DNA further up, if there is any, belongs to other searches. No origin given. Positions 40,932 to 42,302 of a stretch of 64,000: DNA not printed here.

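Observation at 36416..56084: Candidate new acetyl-CoA assimilation route: a citramalate/mesaconate arm linked to the methylcitrate cycle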

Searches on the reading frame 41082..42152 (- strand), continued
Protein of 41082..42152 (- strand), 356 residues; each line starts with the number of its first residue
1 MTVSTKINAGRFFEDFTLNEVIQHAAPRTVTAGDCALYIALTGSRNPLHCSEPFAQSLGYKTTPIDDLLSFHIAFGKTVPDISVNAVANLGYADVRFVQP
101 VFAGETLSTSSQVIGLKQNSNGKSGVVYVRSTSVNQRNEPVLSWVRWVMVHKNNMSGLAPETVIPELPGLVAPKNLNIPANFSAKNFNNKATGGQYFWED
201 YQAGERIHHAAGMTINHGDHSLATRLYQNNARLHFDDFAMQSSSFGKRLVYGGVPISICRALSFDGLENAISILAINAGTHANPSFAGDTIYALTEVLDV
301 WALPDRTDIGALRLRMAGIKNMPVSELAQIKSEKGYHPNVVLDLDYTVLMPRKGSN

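Call 74: list_cluster_members(proteins=[L086:4329-5183:+, P0281, P0282, P0271, P0287, L091:13077-14672:+, L091:15119-16633:+, L091:7948-9915:-])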
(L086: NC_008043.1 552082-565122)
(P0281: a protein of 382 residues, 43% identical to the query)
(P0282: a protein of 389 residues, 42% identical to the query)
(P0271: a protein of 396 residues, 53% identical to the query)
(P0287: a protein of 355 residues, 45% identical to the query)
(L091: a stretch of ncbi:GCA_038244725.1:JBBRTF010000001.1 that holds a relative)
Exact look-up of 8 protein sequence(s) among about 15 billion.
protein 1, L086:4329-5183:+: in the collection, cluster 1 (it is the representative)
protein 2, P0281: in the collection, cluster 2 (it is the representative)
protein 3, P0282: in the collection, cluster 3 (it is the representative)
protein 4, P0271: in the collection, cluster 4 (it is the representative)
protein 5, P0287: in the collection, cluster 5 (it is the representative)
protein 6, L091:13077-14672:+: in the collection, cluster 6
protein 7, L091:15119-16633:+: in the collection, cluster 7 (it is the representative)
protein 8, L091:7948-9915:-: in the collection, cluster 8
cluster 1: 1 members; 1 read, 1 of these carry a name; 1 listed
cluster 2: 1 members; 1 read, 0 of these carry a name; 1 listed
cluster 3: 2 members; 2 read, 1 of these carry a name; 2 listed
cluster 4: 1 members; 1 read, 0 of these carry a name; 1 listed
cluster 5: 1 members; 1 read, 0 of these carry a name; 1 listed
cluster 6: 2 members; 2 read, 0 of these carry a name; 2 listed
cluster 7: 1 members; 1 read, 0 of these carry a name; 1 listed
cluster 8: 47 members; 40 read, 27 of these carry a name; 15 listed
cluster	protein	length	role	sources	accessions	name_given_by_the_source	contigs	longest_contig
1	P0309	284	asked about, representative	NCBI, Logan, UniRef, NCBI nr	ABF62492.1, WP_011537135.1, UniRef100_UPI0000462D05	Citryl-CoA lyase (plasmid) [Ruegeria sp. TM1040] | HpcH/HpaI aldolase/citrate lyase family protein n=1 Tax=Ruegeria sp. (strain TM1040) ... | CoA ester lyase [Ruegeria sp. TM1040]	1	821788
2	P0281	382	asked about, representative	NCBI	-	-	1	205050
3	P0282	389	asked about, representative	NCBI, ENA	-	-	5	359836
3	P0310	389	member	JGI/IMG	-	citrate lyase beta subunit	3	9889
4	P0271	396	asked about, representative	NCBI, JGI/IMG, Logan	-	-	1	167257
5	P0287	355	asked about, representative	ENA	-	-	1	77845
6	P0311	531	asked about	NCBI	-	-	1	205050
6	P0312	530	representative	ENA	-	-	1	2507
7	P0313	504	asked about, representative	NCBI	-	-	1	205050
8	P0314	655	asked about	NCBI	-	-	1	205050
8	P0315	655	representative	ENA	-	-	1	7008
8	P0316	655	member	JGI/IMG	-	acetyl-CoA synthetase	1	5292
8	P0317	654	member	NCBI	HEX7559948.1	MAG TPA: acetate--CoA ligase [Usitatibacter sp.]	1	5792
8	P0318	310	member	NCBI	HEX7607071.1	MAG TPA: AMP-binding protein, partial [Usitatibacter sp.]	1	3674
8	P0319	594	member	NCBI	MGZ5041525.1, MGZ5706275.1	MAG: acetate--CoA ligase, partial [Usitatibacter sp.]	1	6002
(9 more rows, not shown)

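Call 77: search_solved_structures(query=window:41082-42152:-, max_evalue=1e-50, show_alignments=2)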
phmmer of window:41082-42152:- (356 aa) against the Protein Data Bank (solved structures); distinct sequences matched with E-value up to 1e-50: 2.
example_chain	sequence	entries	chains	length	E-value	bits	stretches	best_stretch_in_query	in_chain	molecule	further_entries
4e3e_A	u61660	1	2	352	3e-128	430.8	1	4-354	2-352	MaoC domain protein dehydratase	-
8hgn_A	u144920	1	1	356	1.7e-112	379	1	6-352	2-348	Beta-methylmalyl-CoA dehydratase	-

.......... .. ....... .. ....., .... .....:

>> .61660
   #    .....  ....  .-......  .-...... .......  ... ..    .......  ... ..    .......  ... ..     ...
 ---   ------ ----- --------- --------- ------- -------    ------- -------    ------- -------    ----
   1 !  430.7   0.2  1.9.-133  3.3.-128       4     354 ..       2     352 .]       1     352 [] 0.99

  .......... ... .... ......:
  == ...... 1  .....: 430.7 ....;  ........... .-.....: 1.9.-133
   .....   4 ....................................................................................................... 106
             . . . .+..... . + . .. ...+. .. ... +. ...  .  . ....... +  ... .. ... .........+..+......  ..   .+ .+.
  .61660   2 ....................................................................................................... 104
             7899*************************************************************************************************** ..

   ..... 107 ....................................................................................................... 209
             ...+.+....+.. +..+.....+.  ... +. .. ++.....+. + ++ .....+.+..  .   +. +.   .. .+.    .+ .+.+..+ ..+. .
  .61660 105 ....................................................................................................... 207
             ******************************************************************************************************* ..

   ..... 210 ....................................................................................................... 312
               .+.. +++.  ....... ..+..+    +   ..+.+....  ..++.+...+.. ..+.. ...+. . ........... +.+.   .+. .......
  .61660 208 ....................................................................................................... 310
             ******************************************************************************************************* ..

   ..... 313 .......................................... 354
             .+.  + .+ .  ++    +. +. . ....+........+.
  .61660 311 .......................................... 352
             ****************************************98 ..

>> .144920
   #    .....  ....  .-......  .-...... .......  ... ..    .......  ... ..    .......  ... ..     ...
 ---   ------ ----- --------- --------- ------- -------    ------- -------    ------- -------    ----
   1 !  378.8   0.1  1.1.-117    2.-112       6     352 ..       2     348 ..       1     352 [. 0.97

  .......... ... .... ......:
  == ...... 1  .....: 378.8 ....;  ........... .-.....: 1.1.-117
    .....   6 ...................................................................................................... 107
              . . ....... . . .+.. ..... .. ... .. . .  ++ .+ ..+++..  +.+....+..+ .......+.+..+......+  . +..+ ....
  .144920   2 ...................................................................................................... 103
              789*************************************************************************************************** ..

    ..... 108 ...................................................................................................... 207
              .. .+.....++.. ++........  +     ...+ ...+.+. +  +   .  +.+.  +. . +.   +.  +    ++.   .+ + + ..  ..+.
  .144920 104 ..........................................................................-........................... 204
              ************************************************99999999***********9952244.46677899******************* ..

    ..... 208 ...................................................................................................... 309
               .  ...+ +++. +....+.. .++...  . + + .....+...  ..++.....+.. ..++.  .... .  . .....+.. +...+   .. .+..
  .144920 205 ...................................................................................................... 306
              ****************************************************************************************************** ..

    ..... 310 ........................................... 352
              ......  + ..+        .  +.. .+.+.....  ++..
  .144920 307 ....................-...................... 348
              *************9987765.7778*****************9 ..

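Call 88: search_protein_families(library=pfam, proteins=[L081:8245-9486:-, L081:9599-10612:+, L081:10708-11994:+, L081:13160-14131:+, L081:14339-15274:+, L081:15404-16678:-, L081:15431-16585:+, L081:16582-17430:-, L082:4446-5813:-], max_evalue=0.00001)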
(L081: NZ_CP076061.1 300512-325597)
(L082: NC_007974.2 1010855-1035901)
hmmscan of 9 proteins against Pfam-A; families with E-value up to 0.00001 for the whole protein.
L081:8245-9486:- (413 aa): 1 family
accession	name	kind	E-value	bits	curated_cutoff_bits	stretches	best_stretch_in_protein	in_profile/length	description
PF02515.22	CoA_transf_3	-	2.2e-111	373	23.3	1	22-389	1-366/366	CoA-transferase family III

L081:9599-10612:+ (337 aa): 2 families
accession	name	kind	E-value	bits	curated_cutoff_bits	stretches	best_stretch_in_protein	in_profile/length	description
PF03466.25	LysR_substrate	-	6.4e-40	137.2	28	1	117-318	4-207/209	LysR substrate binding domain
PF00126.33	HTH_1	-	9.4e-22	77.2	26.6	1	31-90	1-60/60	Bacterial regulatory helix-turn-helix protein, lysR family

L081:10708-11994:+ (428 aa): 1 family
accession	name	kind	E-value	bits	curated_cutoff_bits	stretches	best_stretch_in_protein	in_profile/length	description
PF02515.22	CoA_transf_3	-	1.9e-54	185.6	23.3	1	21-392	1-366/366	CoA-transferase family III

L081:13160-14131:+ (323 aa): 1 family
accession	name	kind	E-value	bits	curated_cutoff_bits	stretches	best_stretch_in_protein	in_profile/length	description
PF03401.19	TctC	-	7.8e-64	216.3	27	1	48-319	3-273/274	Tripartite tricarboxylate transporter family receptor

L081:14339-15274:+ (311 aa): 2 families
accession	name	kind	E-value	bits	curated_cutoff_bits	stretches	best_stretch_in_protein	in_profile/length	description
PF02826.25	2-Hacid_dh_C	-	5.3e-51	172.9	25.1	1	108-278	1-178/178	D-isomer specific 2-hydroxyacid dehydrogenase, NAD binding domain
PF00389.36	2-Hacid_dh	-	8.2e-23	81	24.6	1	20-309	16-133/134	D-isomer specific 2-hydroxyacid dehydrogenase, catalytic domain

L081:15404-16678:- (424 aa): 4 families
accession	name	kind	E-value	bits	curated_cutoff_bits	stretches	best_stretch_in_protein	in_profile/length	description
PF00441.29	Acyl-CoA_dh_1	-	1.3e-33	116.7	22.4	1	269-401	1-133/150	Acyl-CoA dehydrogenase, C-terminal domain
PF02771.21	Acyl-CoA_dh_N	-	9.9e-26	90.8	22.9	1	44-153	2-113/113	Acyl-CoA dehydrogenase, N-terminal domain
PF02770.24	Acyl-CoA_dh_M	-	4.7e-21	75.2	33.3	1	158-256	1-96/97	Acyl-CoA dehydrogenase, middle domain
PF08028.16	Acyl-CoA_dh_2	-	6.2e-14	52.9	22.7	1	286-397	3-124/134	Acyl-CoA dehydrogenase, C-terminal domain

L081:15431-16585:+ (384 aa): 0 families

L081:16582-17430:- (282 aa): 1 family
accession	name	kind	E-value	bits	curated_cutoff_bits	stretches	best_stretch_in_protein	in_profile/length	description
PF13452.11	FAS1_DH_region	-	3.6e-09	37.3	22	1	76-135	68-126/132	FAS1-like, dehydratase domain region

L082:4446-5813:- (455 aa): 1 family
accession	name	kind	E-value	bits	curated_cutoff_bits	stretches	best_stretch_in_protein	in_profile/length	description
PF02515.22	CoA_transf_3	-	5.3e-131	437.5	23.3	1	57-431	1-366/366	CoA-transferase family III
